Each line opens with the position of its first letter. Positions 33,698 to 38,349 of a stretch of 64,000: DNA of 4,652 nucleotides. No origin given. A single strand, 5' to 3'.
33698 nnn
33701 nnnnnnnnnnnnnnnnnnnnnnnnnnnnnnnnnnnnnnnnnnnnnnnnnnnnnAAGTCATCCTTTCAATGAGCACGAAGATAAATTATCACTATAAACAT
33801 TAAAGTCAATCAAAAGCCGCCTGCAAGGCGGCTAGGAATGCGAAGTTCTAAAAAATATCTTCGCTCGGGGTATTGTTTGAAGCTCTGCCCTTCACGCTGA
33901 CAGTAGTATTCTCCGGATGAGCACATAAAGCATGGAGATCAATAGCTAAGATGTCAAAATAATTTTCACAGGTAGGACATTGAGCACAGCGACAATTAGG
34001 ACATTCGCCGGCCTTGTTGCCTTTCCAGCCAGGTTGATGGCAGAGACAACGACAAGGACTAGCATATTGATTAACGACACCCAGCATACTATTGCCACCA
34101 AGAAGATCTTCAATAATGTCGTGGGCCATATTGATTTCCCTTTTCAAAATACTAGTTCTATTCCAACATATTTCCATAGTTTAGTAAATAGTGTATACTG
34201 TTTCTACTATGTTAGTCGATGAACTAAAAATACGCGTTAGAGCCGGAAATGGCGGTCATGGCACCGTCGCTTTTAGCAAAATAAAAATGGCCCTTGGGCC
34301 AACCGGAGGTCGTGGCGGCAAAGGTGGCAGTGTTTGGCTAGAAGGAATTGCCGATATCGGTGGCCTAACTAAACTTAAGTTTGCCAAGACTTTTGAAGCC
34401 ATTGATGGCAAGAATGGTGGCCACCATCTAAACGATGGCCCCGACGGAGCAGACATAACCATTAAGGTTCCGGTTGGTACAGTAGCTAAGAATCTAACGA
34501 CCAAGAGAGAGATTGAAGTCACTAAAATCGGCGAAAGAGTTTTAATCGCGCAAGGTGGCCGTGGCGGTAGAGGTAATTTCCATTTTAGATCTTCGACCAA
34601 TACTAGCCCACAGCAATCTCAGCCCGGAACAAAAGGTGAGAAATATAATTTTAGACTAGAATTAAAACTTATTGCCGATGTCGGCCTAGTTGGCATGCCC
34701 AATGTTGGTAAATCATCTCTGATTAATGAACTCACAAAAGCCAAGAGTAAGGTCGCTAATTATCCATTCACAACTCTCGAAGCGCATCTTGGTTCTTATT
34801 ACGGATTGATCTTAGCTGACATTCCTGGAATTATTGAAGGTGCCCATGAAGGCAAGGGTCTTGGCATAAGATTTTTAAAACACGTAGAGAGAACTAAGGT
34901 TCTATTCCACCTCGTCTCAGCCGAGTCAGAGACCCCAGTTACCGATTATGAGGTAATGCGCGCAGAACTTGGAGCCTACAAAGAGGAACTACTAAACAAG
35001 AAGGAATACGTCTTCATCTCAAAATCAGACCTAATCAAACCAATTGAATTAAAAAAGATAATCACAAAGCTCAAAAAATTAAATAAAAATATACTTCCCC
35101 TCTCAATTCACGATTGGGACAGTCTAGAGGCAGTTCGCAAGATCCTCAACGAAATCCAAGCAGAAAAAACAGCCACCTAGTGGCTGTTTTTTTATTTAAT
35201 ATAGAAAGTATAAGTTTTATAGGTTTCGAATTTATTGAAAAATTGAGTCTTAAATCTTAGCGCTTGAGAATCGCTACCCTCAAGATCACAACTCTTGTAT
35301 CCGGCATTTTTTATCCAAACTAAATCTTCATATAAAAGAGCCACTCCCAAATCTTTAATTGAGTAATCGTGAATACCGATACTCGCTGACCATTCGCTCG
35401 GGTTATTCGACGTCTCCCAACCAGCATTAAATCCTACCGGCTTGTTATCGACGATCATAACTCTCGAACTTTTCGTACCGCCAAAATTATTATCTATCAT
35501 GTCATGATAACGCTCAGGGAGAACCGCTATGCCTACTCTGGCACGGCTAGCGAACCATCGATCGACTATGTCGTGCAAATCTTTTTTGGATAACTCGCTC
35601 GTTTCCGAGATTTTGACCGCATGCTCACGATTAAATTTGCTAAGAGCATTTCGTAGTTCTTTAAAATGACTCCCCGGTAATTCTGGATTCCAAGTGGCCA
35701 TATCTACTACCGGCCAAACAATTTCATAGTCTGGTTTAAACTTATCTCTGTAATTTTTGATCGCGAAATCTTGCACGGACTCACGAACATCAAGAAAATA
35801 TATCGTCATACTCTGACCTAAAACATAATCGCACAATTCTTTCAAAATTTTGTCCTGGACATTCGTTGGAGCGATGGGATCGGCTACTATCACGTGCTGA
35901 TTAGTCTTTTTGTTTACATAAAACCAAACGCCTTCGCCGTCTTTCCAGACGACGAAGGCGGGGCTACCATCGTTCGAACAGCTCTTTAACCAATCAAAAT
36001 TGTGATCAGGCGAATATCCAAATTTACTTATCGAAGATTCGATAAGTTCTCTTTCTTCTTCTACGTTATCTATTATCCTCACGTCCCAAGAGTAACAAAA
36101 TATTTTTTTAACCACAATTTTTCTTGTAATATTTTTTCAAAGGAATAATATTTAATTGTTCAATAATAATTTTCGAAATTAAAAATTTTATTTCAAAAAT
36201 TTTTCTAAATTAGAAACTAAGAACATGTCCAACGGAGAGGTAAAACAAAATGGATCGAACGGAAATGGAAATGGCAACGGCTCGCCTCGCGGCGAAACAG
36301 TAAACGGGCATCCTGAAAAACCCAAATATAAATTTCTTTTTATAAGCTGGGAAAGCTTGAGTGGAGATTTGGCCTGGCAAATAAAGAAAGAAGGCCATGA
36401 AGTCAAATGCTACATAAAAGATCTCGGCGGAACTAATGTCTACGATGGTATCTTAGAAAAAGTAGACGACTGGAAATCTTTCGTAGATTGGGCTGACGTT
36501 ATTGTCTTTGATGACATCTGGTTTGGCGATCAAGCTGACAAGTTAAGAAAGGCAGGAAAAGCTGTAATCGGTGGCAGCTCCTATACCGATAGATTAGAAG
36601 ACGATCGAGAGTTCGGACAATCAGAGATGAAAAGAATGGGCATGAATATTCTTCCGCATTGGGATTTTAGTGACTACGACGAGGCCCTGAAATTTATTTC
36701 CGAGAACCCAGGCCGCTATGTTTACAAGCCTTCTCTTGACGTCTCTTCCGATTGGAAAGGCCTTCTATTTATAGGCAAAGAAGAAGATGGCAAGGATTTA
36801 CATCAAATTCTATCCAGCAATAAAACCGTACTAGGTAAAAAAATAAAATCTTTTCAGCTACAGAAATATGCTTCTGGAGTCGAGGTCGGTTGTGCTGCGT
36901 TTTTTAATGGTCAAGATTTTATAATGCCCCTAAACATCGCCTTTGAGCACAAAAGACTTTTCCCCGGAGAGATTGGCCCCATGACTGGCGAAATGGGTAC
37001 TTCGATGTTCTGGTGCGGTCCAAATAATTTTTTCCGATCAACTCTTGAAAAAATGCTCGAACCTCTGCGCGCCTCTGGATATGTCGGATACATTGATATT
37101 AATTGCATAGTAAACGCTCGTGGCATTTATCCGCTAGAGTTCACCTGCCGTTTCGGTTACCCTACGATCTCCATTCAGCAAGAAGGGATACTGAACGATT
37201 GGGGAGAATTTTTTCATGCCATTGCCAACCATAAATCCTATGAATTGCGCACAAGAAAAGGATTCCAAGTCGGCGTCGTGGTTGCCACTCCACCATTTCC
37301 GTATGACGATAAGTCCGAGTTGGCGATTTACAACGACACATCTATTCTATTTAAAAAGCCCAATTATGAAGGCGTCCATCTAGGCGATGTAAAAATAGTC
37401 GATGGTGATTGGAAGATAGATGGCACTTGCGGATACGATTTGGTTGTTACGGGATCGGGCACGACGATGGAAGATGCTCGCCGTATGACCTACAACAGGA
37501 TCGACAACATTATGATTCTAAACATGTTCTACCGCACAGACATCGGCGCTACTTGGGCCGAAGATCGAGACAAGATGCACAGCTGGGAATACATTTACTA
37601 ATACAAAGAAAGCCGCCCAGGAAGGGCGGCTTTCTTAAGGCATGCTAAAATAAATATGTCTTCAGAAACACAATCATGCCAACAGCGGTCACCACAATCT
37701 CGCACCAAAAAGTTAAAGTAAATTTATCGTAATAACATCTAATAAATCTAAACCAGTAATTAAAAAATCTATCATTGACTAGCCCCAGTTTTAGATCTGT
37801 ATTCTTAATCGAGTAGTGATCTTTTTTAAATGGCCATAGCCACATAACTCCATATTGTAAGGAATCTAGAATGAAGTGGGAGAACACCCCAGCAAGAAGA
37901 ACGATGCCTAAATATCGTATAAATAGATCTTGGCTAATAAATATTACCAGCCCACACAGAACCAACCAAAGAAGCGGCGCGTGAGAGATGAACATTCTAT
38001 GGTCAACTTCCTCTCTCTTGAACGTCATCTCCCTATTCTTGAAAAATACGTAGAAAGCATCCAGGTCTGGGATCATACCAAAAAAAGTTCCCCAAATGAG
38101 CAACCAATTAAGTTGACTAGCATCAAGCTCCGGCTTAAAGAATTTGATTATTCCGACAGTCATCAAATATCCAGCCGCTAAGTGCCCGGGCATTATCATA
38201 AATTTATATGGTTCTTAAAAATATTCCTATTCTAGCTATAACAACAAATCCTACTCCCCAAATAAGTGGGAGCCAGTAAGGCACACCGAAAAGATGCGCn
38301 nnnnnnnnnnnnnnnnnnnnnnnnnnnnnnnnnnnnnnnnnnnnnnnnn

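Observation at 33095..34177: Exact 29-nt terminator duplicates bracket a single unknown gene next to a Cys-rich peptide gene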

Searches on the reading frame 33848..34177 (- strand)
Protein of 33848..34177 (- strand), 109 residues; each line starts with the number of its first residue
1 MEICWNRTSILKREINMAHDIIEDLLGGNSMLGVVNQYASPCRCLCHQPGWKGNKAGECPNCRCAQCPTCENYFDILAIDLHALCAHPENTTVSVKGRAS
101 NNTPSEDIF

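Call 4: search_protein_families(library=pfam, proteins=[window:33848-34177:-], max_evalue=1)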
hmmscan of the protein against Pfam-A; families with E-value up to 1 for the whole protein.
window:33848-34177:- (109 aa): 1 family
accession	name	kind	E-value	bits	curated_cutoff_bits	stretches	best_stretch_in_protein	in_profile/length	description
PF10565.14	NMDAR2_C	-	0.81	9.1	25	1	37-77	376-417/640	N-methyl D-aspartate receptor 2B3 C-terminus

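Call 8: find_homologous_proteins(query=window:33848-34177:-)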
Query window:33848-34177:- (109 aa): 1 proteins with E <= 0.001 among 3 candidates.
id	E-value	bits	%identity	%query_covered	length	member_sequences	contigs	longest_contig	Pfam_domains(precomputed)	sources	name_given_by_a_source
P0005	6.2e-60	218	100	85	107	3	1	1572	-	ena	-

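Call 10: find_encoding_contigs(protein=P0005, flank=10000)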
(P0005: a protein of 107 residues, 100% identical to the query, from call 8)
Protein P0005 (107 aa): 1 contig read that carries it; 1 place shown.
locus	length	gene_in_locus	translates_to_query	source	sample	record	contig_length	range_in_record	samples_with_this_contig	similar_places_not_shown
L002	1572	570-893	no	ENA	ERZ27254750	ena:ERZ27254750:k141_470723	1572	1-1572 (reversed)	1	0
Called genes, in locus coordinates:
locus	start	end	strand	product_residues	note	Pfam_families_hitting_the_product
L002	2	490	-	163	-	?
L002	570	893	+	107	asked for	-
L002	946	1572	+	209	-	?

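Call 30: search_protein_families(library=ncbifam, proteins=[window:33848-34129:-], max_evalue=1)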
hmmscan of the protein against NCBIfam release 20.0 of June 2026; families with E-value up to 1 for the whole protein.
window:33848-34129:- (93 aa): 0 families

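Call 31: search_protein_families(library=padloc, proteins=[window:33848-34129:-], max_evalue=1)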
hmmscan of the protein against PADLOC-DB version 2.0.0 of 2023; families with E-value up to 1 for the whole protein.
window:33848-34129:- (93 aa): 0 families

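Call 57: search_protein_families(library=phrogs, proteins=[window:33848-34129:-], max_evalue=1)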
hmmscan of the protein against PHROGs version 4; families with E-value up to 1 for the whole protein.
window:33848-34129:- (93 aa): 0 families

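Call 63: search_solved_structures(query=window:33848-34129:-, max_evalue=10, show_alignments=3)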
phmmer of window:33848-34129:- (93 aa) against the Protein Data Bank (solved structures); distinct sequences matched with E-value up to 10: 5.
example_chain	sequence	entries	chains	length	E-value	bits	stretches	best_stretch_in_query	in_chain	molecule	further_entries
1p00_A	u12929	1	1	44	0.021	18.2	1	9-49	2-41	defensin ARD1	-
1ozz_A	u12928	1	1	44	0.15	15.5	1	9-49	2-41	defensin ARD1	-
1p0a_A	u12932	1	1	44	0.23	14.9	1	9-48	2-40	DEFENSIN ARD1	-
1i2u_A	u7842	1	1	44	0.25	14.7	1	9-49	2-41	DEFENSIN HELIOMICIN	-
1i2v_A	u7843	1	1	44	1.1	12.7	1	9-49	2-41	DEFENSIN HELIOMICIN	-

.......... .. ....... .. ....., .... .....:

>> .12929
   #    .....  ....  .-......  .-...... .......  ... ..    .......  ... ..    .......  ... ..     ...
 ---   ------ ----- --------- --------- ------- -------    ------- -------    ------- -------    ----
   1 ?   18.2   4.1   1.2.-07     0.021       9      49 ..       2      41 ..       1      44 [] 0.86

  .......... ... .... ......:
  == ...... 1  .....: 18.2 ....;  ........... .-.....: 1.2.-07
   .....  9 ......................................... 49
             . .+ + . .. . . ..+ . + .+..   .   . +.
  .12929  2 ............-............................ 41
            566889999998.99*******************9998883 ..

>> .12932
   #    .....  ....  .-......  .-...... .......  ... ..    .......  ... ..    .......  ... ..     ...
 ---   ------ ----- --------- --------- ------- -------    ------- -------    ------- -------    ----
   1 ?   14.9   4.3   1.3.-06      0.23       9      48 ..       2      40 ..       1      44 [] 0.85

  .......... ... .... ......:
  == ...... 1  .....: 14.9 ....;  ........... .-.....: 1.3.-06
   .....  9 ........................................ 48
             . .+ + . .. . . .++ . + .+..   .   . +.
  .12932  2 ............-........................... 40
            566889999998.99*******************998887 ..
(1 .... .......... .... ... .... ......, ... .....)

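Call 64: search_protein_families(library=pfam, proteins=[window:33848-34129:-], max_evalue=10)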
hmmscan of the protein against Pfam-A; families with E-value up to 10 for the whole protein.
window:33848-34129:- (93 aa): 1 family
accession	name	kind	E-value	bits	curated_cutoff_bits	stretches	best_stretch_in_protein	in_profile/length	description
PF10565.14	NMDAR2_C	-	0.91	8.9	25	1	21-62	376-418/640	N-methyl D-aspartate receptor 2B3 C-terminus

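Call 77: find_related_loci(query=A3, collection=viral_contigs, flank=4000)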
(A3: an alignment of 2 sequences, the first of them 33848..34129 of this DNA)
Query A3 (93 aa) in viral_contigs; peptide patterns used: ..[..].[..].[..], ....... (x = any residue, [..] = any of these).
21 stretches matched a pattern, but none encodes a relative of the query by tblastn (E <= 1e-3).

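Call 78: search_solved_structures(query=A3, max_evalue=10, show_alignments=2)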
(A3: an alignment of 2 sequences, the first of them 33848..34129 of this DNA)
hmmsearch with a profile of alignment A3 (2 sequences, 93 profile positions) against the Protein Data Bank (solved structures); distinct sequences matched with E-value up to 10: 6.
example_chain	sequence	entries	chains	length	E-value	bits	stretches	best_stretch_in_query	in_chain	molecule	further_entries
1p00_A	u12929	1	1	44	0.029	17.8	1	9-48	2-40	defensin ARD1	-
1ozz_A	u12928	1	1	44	0.34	14.4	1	9-48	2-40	defensin ARD1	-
1f8f_A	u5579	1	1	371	0.35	14.3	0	4-27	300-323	BENZYL ALCOHOL DEHYDROGENASE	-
1p0a_A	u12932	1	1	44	0.48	13.9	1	9-48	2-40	DEFENSIN ARD1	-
1i2u_A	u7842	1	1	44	0.53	13.8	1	9-48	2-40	DEFENSIN HELIOMICIN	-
2elo_A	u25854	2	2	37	0.7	13.4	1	47-74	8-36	Zinc finger protein 406 | Zinc finger protein ZFAT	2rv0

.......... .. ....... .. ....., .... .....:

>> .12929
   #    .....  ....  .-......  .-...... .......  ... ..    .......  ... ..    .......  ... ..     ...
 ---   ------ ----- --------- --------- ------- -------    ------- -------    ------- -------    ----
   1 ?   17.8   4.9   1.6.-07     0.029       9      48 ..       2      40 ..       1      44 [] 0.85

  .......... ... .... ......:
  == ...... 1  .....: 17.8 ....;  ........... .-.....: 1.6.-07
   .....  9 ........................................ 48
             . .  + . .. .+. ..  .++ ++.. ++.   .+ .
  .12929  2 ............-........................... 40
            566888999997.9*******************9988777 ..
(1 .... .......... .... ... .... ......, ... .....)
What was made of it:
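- Tried and rejected: Defensin similarity of the Cys-rich protein (ARD1/heliomicin, E 0.02-0.03, calls 63, 78).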

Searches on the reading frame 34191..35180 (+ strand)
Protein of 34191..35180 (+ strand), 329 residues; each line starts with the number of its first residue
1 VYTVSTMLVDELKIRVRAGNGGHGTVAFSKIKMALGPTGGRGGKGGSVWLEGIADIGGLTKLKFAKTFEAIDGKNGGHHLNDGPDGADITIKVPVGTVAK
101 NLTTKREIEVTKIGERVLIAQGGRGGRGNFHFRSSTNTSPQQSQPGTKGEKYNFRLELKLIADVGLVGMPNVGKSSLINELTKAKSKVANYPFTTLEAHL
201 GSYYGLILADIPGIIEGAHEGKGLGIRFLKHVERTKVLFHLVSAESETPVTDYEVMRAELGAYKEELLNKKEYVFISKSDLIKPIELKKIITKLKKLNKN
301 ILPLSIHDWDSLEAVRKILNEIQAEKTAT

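Call 4: search_protein_families(library=pfam, proteins=[window:34191-35180:+], max_evalue=1)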
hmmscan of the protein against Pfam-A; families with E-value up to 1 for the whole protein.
window:34191-35180:+ (329 aa): 5 families
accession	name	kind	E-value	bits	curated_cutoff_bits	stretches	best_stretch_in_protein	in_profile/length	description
PF01018.28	GTP1_OBG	-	1.1e-41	142.4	27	1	9-160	1-155/155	GTP1/OBG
PF01926.29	MMR_HSR1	-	9.6e-25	87.3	21.9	1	163-271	1-105/113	50S ribosome-binding GTPase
PF02421.24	FeoB_N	-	2e-11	44.1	27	1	164-214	3-57/156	Ferrous iron transport protein B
PF03193.22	RsgA_GTPase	-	2.3e-05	24.7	30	2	271-321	55-106/174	RsgA GTPase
PF00350.29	Dynamin_N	-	0.014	15.8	27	0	164-185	1-22/168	Dynamin family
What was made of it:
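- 34209..35180 (+): obg (GTPase), the left anchor of the variable interval, transcribed divergently from the Cys-rich gene. Pfam GTP1_OBG and MMR_HSR1 (call 4).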

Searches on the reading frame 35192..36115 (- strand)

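Call 4: search_protein_families(library=pfam, proteins=[window:35192-36115:-], max_evalue=1)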
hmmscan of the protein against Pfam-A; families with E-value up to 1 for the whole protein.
window:35192-36115:- (307 aa): 2 families
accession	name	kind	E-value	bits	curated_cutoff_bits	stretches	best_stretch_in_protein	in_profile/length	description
PF09924.15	LPG_synthase_C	-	1e-14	54.7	27.5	1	58-275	29-240/298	Phosphatidylglycerol lysyltransferase, C-terminal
PF00397.32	WW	-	0.13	12.8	26.9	1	58-73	9-25/31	WW domain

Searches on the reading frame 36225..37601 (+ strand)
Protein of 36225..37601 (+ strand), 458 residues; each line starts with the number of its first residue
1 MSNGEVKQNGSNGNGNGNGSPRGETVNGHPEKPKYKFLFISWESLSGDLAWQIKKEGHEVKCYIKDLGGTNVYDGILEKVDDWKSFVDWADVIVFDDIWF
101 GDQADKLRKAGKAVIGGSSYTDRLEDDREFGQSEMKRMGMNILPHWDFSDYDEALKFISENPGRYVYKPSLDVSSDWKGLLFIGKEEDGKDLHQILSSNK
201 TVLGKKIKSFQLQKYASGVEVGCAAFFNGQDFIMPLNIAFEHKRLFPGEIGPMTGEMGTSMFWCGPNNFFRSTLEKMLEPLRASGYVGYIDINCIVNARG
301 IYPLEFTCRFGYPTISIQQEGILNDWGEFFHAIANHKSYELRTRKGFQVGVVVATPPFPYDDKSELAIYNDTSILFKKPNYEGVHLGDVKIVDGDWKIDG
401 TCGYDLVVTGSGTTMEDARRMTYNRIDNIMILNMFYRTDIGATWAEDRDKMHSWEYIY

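Call 4: search_protein_families(library=pfam, proteins=[window:36225-37601:+], max_evalue=1)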
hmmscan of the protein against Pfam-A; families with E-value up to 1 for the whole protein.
window:36225-37601:+ (458 aa): 2 families
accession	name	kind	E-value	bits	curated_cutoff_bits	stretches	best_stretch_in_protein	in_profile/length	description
PF01071.24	GARS_A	-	4e-12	46.8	27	1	128-313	3-192/194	Phosphoribosylglycinamide synthetase, ATP-grasp (A) domain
PF02843.22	GARS_C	-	1.4e-07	32.2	34.8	1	349-442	2-91/92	Phosphoribosylglycinamide synthetase, C domain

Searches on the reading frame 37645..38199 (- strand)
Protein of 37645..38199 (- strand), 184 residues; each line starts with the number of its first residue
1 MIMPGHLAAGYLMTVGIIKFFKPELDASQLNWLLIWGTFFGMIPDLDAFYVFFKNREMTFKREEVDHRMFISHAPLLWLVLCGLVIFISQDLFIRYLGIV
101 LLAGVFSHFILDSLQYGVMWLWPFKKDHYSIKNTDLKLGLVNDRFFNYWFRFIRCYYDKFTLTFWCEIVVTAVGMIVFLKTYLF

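Call 65: search_protein_families(library=pfam, proteins=[window:37645-38199:-], max_evalue=0.001)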
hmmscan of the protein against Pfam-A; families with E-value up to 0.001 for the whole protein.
window:37645-38199:- (184 aa): 1 family
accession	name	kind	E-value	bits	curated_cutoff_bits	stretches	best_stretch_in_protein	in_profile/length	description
PF04307.19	YdjM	-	5.7e-18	65.5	29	1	1-146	1-137/176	YdjM inner membrane protein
